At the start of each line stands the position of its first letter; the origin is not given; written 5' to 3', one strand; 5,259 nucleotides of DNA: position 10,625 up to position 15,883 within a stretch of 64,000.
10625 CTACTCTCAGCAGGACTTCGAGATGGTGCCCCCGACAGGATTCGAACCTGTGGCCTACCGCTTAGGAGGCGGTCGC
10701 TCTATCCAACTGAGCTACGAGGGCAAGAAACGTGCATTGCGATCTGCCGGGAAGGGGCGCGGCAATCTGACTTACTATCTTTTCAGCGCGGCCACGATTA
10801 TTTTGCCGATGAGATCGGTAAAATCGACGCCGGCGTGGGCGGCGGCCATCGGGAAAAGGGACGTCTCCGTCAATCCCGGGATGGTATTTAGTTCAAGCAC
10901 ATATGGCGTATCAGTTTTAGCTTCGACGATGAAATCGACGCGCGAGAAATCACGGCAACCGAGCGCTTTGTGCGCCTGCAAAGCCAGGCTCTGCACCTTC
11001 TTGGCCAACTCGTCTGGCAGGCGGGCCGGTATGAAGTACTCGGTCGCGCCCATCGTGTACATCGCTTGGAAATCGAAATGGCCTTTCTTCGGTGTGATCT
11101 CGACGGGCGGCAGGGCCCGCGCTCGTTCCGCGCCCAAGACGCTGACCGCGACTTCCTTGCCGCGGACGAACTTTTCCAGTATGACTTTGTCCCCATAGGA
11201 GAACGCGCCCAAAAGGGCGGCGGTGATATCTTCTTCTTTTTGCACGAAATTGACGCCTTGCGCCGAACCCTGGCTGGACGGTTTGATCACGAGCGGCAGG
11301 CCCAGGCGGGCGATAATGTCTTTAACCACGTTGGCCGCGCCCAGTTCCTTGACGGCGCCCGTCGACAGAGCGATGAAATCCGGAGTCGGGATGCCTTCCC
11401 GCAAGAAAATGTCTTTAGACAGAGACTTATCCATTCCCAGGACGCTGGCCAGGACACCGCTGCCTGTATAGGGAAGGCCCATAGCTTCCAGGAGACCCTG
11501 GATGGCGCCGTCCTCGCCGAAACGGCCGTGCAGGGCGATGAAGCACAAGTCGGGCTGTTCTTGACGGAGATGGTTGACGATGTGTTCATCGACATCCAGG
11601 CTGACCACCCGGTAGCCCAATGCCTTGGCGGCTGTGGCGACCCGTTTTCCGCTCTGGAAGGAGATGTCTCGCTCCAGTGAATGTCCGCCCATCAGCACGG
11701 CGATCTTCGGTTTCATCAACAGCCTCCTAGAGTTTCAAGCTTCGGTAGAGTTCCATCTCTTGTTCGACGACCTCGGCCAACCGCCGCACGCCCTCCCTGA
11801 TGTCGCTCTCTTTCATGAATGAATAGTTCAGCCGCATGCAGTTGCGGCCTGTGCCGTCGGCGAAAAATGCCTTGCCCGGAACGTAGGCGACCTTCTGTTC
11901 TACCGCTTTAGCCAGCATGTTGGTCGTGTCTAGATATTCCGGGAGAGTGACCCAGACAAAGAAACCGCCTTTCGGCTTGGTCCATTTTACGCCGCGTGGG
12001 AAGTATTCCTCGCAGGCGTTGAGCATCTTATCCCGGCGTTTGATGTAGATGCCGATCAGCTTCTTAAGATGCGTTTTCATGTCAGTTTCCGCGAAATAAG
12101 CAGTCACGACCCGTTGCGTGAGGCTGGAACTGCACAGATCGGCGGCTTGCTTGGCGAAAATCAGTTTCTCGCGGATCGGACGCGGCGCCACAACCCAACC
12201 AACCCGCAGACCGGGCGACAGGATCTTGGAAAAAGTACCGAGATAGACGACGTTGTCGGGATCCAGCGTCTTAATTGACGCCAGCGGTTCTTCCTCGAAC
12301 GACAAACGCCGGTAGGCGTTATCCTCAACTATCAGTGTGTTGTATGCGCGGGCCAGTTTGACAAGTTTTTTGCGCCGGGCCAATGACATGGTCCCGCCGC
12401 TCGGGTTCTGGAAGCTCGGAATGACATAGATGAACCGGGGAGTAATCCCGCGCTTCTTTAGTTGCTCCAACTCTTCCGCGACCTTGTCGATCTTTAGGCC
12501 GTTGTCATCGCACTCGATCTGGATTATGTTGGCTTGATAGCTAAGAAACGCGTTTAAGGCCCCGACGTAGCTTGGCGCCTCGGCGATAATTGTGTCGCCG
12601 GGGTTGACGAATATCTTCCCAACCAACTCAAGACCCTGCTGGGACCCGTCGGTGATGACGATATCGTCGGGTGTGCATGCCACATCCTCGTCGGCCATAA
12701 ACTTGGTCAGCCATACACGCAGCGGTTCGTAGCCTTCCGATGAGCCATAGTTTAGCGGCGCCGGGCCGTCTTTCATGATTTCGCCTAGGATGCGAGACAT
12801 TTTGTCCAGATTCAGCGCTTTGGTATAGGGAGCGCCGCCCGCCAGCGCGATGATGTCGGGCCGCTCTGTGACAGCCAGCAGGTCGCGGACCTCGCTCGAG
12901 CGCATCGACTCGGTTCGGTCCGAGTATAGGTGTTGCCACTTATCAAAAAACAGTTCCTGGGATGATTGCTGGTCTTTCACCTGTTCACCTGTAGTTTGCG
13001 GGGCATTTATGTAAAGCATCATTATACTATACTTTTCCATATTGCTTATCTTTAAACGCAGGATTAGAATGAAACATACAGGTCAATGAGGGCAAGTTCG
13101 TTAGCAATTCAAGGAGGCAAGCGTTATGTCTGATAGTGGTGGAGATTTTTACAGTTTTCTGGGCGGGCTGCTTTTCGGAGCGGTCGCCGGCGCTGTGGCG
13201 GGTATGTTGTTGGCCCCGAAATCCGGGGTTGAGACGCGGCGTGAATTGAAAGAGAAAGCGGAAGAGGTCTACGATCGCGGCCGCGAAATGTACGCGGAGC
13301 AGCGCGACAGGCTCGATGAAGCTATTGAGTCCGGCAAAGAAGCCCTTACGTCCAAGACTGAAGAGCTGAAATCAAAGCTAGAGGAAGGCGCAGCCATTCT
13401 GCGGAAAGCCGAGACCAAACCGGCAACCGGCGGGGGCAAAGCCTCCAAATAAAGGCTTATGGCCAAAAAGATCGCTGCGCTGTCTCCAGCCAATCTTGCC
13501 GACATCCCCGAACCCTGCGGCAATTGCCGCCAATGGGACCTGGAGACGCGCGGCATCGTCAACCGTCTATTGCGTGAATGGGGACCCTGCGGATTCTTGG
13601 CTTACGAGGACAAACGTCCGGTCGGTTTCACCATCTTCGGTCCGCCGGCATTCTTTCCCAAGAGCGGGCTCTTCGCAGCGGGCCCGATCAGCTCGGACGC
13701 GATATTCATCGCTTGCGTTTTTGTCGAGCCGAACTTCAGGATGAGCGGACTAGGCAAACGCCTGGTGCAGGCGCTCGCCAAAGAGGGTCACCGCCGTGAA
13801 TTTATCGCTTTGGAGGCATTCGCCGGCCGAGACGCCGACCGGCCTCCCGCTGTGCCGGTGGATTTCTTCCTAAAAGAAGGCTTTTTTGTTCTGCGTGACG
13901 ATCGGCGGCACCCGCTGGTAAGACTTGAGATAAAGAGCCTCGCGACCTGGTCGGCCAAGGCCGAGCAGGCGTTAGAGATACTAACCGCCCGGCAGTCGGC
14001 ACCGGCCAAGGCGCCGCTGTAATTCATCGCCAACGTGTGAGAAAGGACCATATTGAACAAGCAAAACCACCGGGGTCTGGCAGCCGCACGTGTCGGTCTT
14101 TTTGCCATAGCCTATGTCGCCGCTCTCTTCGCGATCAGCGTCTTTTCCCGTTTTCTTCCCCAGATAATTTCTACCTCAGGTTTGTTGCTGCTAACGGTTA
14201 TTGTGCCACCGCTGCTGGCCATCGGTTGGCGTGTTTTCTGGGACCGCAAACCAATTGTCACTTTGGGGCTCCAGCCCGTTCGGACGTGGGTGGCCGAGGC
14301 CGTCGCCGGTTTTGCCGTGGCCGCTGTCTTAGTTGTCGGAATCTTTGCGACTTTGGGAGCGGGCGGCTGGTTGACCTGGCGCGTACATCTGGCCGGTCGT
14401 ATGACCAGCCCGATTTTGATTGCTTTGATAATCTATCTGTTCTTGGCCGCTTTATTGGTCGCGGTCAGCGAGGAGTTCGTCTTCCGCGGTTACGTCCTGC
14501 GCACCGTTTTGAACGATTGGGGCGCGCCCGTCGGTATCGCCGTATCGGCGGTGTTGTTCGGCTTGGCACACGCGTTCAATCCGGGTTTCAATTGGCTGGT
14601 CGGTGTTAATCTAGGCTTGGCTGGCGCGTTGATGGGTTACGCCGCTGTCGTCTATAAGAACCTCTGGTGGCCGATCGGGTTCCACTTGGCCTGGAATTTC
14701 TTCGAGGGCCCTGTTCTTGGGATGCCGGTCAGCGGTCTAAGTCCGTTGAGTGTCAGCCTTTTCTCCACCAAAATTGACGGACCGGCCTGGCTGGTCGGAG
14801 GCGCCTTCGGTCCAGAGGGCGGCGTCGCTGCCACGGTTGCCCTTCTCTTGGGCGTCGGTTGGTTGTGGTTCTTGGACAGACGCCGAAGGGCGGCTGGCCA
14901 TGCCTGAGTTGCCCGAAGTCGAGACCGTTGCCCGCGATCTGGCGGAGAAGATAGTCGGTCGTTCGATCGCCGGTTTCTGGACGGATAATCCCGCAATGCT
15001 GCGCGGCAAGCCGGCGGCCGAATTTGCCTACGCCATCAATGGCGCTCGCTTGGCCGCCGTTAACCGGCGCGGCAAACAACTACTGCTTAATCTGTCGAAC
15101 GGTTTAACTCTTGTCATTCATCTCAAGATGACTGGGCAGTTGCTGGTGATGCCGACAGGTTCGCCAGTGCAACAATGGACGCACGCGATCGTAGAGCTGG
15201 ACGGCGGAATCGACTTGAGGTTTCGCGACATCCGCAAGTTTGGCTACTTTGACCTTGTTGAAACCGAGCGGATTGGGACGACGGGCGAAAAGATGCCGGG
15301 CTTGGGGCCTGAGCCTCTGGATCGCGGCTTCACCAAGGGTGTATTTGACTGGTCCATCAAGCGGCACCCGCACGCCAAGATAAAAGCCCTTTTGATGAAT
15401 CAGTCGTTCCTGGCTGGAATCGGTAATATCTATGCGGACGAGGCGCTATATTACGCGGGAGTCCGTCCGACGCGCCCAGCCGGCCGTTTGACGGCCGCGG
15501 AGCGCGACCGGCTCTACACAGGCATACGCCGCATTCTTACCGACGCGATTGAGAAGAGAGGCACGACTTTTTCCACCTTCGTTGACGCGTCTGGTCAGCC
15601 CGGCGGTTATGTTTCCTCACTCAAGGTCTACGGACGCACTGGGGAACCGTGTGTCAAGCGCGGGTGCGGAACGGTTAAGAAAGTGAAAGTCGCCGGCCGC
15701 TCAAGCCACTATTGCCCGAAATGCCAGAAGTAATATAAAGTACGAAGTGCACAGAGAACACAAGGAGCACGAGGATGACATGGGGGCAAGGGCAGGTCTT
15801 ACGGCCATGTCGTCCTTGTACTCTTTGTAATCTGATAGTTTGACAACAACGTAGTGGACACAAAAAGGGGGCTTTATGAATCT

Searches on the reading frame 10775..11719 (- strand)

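Call 38: search_protein_families(library=pfam, max_evalue=1e-8, proteins=[window:10775-11719:-])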
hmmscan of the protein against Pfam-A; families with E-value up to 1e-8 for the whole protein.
window:10775-11719:- (314 aa): 2 families
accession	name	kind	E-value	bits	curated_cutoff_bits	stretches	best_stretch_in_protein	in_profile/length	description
PF07478.18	Dala_Dala_lig_C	-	3.3e-56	190.5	24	1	107-308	4-203/204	D-ala D-ala ligase C-terminus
PF01820.27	Dala_Dala_lig_N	-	1.7e-20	74.2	34.6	1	53-87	87-121/121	D-ala D-ala ligase N-terminus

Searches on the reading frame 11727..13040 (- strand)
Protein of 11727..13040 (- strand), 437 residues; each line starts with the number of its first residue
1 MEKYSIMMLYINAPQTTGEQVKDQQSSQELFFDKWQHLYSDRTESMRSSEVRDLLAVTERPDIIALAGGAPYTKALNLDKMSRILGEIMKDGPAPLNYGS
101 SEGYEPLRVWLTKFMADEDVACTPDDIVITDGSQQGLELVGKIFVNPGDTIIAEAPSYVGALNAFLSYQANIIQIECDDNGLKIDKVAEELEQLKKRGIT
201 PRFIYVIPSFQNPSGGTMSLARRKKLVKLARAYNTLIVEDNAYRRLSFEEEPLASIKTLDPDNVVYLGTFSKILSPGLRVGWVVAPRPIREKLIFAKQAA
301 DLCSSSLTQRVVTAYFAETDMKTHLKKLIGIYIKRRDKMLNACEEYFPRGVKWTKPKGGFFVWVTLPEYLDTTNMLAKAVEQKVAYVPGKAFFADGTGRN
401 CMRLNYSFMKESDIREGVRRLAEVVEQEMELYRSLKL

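Call 38: search_protein_families(library=pfam, max_evalue=1e-8, proteins=[window:11727-13040:-])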
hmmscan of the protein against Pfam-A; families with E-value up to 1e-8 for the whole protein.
window:11727-13040:- (437 aa): 1 family
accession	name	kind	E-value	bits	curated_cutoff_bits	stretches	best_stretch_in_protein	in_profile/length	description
PF00155.27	Aminotran_1_2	-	2.3e-43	149.2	19.7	1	67-421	7-361/361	Aminotransferase class I and II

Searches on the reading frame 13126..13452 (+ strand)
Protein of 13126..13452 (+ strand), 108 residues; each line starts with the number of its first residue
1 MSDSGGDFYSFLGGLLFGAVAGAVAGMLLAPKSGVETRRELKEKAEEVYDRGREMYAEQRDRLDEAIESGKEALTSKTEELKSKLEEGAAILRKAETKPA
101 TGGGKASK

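Call 39: search_protein_families(library=pfam, max_evalue=1e-8, proteins=[window:13126-13452:+])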
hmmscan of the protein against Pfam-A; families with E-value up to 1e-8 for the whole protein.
window:13126-13452:+ (108 aa): 1 family
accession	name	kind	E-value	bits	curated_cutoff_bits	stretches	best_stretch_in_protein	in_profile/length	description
PF12732.12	YtxH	-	4.1e-18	66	37.5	1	12-85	1-70/71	YtxH-like protein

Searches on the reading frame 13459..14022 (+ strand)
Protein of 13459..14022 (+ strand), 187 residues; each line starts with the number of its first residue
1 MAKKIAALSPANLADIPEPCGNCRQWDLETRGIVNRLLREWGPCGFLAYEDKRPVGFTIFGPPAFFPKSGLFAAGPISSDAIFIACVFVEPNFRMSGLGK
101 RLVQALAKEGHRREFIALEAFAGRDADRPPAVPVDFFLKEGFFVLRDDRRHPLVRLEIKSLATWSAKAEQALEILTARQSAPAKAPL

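Call 39: search_protein_families(library=pfam, max_evalue=1e-8, proteins=[window:13459-14022:+])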
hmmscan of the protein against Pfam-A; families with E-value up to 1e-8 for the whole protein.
window:13459-14022:+ (187 aa): 1 family
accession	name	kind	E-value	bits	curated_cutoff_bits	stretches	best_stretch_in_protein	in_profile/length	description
PF00583.31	Acetyltransf_1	-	2.7e-09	37.8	20.7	1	35-121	25-101/116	Acetyltransferase (GNAT) family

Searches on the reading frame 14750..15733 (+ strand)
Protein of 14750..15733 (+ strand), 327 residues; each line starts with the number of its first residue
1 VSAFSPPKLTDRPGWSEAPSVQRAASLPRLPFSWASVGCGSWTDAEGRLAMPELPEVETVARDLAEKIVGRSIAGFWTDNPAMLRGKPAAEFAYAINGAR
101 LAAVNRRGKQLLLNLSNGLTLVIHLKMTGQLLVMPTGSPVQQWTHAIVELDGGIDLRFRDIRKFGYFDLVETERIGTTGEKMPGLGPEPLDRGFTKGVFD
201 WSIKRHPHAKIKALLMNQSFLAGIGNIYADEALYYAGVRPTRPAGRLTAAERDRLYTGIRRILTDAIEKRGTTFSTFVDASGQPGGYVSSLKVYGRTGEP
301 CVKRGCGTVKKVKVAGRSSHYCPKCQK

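Call 39: search_protein_families(library=pfam, max_evalue=1e-8, proteins=[window:14750-15733:+])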
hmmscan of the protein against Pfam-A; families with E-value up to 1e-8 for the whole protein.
window:14750-15733:+ (327 aa): 2 families
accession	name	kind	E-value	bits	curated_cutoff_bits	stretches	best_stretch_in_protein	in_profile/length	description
PF01149.29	Fapy_DNA_glyco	-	7.1e-33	114.2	25.5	1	51-166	1-116/117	Formamidopyrimidine-DNA glycosylase N-terminal domain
PF06831.19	H2TH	-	8.6e-23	80.6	34.7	1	185-276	1-91/93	Formamidopyrimidine-DNA glycosylase H2TH domain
